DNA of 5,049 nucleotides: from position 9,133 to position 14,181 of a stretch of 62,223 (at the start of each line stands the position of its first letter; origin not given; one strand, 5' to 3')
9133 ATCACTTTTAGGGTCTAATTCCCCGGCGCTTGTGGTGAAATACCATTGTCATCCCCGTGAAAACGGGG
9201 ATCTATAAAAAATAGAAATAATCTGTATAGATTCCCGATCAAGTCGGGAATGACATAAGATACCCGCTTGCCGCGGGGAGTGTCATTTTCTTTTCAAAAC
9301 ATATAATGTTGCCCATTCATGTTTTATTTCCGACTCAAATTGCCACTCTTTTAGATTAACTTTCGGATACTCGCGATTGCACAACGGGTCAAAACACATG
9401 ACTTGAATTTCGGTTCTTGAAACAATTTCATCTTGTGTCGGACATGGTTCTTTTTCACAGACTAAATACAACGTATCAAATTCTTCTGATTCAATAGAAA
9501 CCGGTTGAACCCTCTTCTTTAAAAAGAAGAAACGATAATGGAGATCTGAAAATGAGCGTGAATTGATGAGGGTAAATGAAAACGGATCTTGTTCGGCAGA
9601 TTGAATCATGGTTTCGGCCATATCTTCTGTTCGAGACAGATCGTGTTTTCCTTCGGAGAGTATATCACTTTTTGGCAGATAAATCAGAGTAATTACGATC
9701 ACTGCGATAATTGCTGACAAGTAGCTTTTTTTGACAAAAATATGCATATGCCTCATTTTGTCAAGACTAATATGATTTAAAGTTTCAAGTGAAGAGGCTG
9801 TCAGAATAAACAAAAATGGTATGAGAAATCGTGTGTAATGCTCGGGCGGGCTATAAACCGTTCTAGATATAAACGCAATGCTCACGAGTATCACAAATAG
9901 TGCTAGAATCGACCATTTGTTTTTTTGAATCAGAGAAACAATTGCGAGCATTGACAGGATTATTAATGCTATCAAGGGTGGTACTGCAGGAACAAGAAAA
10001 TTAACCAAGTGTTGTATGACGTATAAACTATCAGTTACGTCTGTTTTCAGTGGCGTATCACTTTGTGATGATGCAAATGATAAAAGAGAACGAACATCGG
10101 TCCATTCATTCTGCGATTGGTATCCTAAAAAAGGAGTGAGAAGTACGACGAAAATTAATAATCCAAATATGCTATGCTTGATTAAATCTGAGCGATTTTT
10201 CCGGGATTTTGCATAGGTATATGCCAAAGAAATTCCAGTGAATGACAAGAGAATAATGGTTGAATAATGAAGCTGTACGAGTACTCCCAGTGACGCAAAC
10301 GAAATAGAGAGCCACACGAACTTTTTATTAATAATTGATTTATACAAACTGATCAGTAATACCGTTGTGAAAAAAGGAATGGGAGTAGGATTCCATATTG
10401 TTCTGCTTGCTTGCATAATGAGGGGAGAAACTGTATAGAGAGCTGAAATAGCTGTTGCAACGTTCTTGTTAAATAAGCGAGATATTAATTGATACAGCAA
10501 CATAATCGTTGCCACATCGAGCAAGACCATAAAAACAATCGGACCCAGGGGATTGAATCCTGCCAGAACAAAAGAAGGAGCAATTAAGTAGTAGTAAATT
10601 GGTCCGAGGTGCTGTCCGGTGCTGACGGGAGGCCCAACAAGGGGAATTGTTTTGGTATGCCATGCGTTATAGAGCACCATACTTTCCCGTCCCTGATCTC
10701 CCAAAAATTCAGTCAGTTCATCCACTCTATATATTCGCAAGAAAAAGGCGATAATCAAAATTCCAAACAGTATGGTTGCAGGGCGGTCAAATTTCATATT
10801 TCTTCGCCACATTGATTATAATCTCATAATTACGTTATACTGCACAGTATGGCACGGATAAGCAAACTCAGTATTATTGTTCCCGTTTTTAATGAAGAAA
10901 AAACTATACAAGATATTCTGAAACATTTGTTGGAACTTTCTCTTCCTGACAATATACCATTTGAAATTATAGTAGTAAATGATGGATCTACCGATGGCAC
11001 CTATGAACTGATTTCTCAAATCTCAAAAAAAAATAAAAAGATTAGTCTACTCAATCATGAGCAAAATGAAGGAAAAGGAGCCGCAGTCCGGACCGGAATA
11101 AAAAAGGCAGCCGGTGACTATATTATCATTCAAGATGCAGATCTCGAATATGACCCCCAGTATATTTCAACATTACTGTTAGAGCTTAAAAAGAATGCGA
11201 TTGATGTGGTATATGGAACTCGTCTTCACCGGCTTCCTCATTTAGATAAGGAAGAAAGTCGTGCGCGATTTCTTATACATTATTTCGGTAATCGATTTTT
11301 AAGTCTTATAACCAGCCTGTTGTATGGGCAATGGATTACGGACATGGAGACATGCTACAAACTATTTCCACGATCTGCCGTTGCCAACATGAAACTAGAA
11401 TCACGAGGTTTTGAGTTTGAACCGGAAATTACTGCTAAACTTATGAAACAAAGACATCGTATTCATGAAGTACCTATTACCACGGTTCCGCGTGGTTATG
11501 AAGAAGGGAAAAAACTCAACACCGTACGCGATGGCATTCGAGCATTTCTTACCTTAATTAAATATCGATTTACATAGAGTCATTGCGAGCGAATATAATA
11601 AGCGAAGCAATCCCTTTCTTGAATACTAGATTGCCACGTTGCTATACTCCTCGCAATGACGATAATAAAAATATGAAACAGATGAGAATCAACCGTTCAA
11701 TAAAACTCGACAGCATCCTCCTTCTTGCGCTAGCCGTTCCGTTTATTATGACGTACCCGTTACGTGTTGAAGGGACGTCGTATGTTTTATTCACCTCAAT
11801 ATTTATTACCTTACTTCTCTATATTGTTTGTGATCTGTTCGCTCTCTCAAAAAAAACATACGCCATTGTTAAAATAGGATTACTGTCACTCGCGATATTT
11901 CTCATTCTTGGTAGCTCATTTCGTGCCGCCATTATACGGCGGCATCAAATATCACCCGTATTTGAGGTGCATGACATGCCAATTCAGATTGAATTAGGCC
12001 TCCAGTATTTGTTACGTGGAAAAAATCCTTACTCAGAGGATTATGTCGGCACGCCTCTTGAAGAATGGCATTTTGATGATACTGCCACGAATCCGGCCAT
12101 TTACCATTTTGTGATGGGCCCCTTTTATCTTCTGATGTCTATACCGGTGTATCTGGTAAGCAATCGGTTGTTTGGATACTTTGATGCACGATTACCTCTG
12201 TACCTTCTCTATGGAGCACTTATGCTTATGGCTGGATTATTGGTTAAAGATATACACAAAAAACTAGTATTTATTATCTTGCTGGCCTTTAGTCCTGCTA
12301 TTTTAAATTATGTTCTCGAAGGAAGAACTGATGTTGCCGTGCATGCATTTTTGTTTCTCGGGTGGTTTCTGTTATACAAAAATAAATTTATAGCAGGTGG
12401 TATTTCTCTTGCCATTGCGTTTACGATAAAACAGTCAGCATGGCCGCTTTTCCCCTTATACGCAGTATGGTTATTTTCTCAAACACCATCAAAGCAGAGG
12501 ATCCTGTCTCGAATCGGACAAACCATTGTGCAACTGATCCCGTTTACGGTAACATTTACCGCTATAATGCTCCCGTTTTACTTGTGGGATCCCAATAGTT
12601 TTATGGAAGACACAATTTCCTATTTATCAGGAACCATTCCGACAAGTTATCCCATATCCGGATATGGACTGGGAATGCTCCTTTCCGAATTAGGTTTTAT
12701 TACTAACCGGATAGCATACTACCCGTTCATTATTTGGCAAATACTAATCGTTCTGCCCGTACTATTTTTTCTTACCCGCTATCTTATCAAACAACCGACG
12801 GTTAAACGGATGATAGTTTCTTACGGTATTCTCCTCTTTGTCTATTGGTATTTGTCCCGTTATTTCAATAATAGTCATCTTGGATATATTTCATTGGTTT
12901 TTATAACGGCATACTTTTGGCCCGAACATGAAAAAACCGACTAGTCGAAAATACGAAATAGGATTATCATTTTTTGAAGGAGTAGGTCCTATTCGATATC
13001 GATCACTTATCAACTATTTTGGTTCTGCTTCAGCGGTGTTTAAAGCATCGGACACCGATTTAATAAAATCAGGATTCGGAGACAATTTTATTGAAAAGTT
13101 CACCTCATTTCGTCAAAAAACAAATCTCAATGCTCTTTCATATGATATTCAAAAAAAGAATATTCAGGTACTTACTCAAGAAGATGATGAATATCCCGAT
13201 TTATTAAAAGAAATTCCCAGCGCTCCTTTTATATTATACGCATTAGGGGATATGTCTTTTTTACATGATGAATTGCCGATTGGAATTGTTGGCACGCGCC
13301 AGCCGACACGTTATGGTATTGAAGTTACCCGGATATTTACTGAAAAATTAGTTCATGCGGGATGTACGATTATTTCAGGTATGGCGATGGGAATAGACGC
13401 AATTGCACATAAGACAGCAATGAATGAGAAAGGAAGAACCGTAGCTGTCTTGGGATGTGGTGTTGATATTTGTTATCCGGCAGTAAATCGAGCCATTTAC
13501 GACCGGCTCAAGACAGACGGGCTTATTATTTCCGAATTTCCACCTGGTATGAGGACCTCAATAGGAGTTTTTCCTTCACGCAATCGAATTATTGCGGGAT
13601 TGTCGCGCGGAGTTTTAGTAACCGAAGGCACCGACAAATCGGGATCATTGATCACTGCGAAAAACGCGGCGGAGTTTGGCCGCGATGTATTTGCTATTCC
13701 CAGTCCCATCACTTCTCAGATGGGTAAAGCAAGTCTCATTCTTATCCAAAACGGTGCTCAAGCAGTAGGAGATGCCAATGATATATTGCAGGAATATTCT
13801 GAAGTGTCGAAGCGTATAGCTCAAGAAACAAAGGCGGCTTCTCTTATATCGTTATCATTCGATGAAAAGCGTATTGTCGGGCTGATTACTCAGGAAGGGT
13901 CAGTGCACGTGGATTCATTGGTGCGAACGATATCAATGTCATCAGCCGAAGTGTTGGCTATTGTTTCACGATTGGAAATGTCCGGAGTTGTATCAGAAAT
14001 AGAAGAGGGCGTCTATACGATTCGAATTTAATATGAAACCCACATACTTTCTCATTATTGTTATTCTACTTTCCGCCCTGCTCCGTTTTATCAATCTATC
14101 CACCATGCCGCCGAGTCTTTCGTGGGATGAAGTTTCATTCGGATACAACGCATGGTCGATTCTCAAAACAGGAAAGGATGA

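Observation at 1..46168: Nineteen GT-C-fold membrane glycosyltransferase genes from at least 7 families packed into ~46 kb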

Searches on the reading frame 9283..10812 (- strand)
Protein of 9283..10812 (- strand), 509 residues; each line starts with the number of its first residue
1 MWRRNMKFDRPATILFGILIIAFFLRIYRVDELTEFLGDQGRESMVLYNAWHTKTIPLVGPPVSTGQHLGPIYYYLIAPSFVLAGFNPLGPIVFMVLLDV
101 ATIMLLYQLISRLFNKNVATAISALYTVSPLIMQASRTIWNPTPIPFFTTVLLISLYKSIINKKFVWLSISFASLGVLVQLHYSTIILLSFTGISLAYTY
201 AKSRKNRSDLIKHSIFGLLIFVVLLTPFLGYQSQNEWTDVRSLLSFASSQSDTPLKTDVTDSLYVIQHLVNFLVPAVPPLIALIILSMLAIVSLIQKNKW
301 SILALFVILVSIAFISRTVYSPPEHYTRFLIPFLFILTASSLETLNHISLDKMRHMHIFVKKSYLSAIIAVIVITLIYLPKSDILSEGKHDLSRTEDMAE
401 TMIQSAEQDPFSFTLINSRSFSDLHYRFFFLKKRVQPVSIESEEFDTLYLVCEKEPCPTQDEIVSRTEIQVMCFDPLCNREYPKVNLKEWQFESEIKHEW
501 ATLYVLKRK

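Call 4: search_protein_families(library=pfam, max_evalue=0.01, proteins=[window:9283-10812:-])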
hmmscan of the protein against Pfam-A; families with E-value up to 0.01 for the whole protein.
window:9283-10812:- (509 aa): 1 family
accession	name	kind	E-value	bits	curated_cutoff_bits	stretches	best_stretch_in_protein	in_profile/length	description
PF13231.12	PMT_2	-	1.1e-11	45.6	26.1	1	71-228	4-157/160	Dolichyl-phosphate-mannose-protein mannosyltransferase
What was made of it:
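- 9283..10812 (-): PMT_2 GT-C. Pfam PMT_2 45.6 bits (call 4).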

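Call 13: search_protein_families(library=ncbifam, max_evalue=1, proteins=[window:9283-10812:-])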
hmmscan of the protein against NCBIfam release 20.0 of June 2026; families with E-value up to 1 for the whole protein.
window:9283-10812:- (509 aa): 2 families
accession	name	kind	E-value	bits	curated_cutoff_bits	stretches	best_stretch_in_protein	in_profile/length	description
TIGR03663.1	TIGR03663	subfamily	0.022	13.8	126.25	1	17-373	6-361/435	flippase activity-associated protein Agl23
NF033801.3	NprX_fam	subfamily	0.83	9.5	33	1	212-232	2-22/42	NprX family peptide pheromone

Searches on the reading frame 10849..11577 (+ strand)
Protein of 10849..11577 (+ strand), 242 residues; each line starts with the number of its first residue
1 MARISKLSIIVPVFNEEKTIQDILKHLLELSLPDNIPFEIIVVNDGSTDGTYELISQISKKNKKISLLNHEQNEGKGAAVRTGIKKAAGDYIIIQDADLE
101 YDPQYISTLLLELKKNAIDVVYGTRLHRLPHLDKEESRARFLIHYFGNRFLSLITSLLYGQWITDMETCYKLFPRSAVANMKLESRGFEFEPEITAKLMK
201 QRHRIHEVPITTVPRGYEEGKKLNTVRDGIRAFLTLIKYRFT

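Call 6: search_protein_families(library=pfam, max_evalue=0.01, proteins=[window:10849-11577:+])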
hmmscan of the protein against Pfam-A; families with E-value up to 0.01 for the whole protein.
window:10849-11577:+ (242 aa): 5 families
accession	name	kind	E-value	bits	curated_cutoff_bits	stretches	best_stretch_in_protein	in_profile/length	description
PF00535.33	Glycos_transf_2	-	3.8e-38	131.5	23.3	1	8-178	1-164/168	Glycosyl transferase family 2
PF10111.15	Glyco_tranf_2_2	-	5.5e-11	42.9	27.3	1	8-99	1-92/276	Glycosyltransferase like family 2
PF13641.12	Glyco_tranf_2_3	-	3.4e-09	37.5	27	1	7-126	3-123/230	Glycosyltransferase like family 2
PF13704.12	Glyco_tranf_2_4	-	0.00023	22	27.5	1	15-98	2-81/98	Glycosyl transferase family 2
PF13506.12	Glyco_transf_21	-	0.0012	18.8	21.7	1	76-125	18-67/174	Glycosyl transferase family 21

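Call 50: search_protein_families(library=ncbifam, max_evalue=0.00001, proteins=[window:10849-11577:+])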
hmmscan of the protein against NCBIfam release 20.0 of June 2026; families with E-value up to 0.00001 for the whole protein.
window:10849-11577:+ (242 aa): 22 families
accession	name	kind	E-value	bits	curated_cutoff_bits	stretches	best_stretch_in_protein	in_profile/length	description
TIGR04182.1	glyco_TIGR04182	equivalog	1.6e-33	116.4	325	1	7-239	2-217/293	S-layer glycoprotein N-glycosyltransferase AglJ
NF047588.1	GlcsyltransPgfSStrep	equivalog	1.6e-23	83.4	500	1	6-180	2-166/308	glycosyltransferase PgfS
TIGR03937.1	PgaC_IcaA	equivalog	1.9e-23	83.1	422.3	1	3-116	43-153/407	poly-beta-1,6-N-acetyl-D-glucosamine synthase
NF007482.0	PRK10073.1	equivalog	7.2e-21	74.5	423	1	3-121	4-118/334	glycosyltransferase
NF058614.1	PPMAGASynPpgS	equivalog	2.3e-18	66.5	370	1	9-221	4-205/226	polyprenyl-phospho-N-acetylgalactosaminyl synthase PpgS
NF007986.1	PRK10714.1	equivalog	3.9e-17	62.2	529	1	3-129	4-130/316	undecaprenyl-phosphate 4-deoxy-4-formamido-L-arabinose transferase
TIGR03111.1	glyc2_xrt_Gpos1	hypoth_equivalog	8e-17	61.2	363.95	1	4-163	48-205/439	TIGR03111 family XrtG-associated glycosyltransferase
NF041875.1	EPS_EpsD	equivalog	9.1e-17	61.4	370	1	7-124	1-115/325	exopolysaccharide biosynthesis glycosyltransferase EpsD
TIGR04283.1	glyco_like_mftF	equivalog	1.2e-14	54.4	182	1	7-116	1-101/221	TIGR04283 family arsenosugar biosynthesis glycosyltransferase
NF047683.1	TeichurnBiosyTuaG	equivalog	6.2e-14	52.2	400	1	6-116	7-114/252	teichuronic acid biosynthesis protein TuaG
NF010496.0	PRK13915.1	equivalog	1.3e-13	50.7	262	1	5-123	31-153/307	glucosyl-3-phosphoglycerate synthase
NF038302.1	EPS_HpsE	equivalog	1e-12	47.7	300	1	6-125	2-123/307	hormogonium polysaccharide biosynthesis glycosyltransferase HpsE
NF053739.1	GlytfEpsEBac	equivalog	2.4e-12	46.4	450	1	6-98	2-92/265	glycosyltransferase EpsE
TIGR03965.1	mycofact_glyco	equivalog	4.1e-12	45.7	280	1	5-123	74-189/467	mycofactocin biosynthesis glycosyltransferase MftF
NF050050.1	ProtGlycPglI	equivalog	6e-12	45.5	500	1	5-120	2-115/306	GalNAc(5)-diNAcBac-PP-undecaprenol beta-1,3-glucosyltransferase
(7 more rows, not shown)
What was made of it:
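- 10849..11577 (+): Soluble DPM1/AglJ-like GT2; candidate polyprenyl-phosphate-hexose synthase. NCBIfam AglJ 1.6e-33 and PpgS 2.3e-18 (call 50).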

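Call 51: search_solved_structures(query=window:10849-11577:+, max_evalue=0.00001)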
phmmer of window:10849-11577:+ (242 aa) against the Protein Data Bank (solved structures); distinct sequences matched with E-value up to 0.00001: 31.
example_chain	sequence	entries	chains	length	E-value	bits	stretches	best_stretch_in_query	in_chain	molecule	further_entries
5eke_A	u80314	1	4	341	7.6e-20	74.6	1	6-131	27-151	Uncharacterized glycosyltransferase sll0501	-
5ekp_C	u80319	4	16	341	7.7e-20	74.5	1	6-131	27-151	Uncharacterized glycosyltransferase sll0501 | Glycosyltransferase sll0501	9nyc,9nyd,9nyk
9nye_A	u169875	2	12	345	7.9e-20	74.5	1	6-131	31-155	Glycosyltransferase sll0501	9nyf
5mlz_A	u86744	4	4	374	3.4e-17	65.9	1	5-238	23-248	Dolichol monophosphate mannose synthase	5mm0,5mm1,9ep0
9bhc_C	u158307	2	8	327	4.5e-14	55.7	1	2-135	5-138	Undecaprenyl-phosphate 4-deoxy-4-formamido-L-arabinose transferase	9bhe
8vxh_A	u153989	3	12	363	5.7e-14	55.3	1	2-135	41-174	Undecaprenyl-phosphate 4-deoxy-4-formamido-L-arabinose transferase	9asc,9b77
6p61_A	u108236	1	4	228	6.1e-14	55.2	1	4-113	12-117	Glycosyltransferase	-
2z87_A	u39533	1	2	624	9.5e-13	51.3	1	3-124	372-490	Chondroitin synthase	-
2z86_A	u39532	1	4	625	9.6e-13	51.3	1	3-124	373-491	Chondroitin synthase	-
9hwj_A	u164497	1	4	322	1.1e-12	51.2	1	4-128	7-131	Undecaprenyl-phosphate 4-deoxy-4-formamido-L-arabinose transferase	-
5hea_A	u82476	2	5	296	1.1e-12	51.1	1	7-120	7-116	Putative glycosyltransferase (GalT1)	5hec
5tze_C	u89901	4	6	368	1.3e-10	44.3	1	6-100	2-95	Glycosyl transferase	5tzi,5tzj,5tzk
5tz8_A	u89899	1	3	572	2.5e-10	43.4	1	6-100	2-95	Glycosyl transferase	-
3bcv_A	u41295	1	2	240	3.4e-10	43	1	1-127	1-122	Putative glycosyltransferase protein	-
8vh7_A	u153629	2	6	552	6.7e-10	42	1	9-102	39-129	Heparosan synthase B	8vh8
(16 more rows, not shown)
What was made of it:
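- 10849..11577 (+): PDB DPMS 5mlz over aa 5-238, and GtrB 5ekp (call 51).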

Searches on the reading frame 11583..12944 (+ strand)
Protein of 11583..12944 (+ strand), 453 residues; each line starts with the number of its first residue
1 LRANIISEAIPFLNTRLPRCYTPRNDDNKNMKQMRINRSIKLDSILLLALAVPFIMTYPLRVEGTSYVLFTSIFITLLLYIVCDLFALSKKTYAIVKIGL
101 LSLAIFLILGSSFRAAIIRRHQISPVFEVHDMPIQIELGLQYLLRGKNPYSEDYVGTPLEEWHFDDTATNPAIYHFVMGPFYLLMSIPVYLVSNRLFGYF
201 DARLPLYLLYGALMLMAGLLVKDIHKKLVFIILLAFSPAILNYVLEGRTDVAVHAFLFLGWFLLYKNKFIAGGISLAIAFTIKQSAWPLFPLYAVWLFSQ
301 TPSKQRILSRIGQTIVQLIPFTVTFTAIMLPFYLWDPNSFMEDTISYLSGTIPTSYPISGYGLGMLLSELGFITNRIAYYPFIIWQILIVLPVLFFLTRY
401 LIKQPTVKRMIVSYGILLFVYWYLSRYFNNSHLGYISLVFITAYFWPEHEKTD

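Call 4: search_protein_families(library=pfam, max_evalue=0.01, proteins=[window:11583-12944:+])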
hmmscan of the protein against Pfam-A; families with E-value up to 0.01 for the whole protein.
window:11583-12944:+ (453 aa): 0 families

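Call 13: search_protein_families(library=ncbifam, max_evalue=1, proteins=[window:11583-12944:+])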
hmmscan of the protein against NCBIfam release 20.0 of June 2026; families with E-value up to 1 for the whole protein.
window:11583-12944:+ (453 aa): 1 family
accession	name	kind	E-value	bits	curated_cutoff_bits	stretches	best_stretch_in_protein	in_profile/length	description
NF005798.0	PRK07639.1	equivalog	0.11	13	100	1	32-62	28-58/91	petrobactin biosynthesis protein AsbD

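Call 14: search_protein_families(library=pfam, max_evalue=10, proteins=[window:11583-12944:+])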
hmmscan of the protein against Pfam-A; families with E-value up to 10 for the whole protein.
window:11583-12944:+ (453 aa): 1 family
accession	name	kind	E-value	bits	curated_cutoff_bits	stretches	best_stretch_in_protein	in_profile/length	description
PF14037.11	YoqO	-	0.043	14.8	27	1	46-108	8-70/116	YoqO-like protein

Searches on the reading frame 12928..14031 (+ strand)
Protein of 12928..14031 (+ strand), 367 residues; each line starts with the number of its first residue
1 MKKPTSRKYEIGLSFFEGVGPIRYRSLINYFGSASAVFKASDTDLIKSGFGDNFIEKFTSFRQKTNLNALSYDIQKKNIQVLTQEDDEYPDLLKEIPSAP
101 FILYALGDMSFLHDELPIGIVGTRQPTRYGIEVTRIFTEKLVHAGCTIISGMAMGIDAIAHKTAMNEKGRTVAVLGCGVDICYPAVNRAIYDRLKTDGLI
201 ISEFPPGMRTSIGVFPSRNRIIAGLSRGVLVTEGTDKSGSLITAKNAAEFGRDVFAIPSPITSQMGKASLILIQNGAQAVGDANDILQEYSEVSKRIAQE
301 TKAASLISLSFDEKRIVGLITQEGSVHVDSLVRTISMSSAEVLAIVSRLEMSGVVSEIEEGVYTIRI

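Call 6: search_protein_families(library=pfam, max_evalue=0.01, proteins=[window:12928-14031:+])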
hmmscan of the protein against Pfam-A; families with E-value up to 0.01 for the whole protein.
window:12928-14031:+ (367 aa): 4 families
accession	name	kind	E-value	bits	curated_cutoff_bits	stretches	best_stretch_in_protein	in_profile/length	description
PF02481.21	DNA_processg_A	-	1.2e-74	250.5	29.6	1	74-280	2-210/212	DNA recombination-mediator protein A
PF17782.7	DprA_WH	-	6.7e-07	29.7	22.9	1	301-356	2-56/61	DprA winged helix domain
PF21102.3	DprA_N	-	0.0037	17.4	22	0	17-40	14-37/64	DprA-like N-terminal HHH domain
PF00241.25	Cofilin_ADF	-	0.0087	16.2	22.4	0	56-115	3-66/125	Cofilin/tropomyosin-type actin-binding protein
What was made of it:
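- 12928..14031 (+): DprA (DNA-processing protein) embedded in the operon; not part of the glycan system. Pfam DNA_processg_A 1.2e-74 (call 6).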
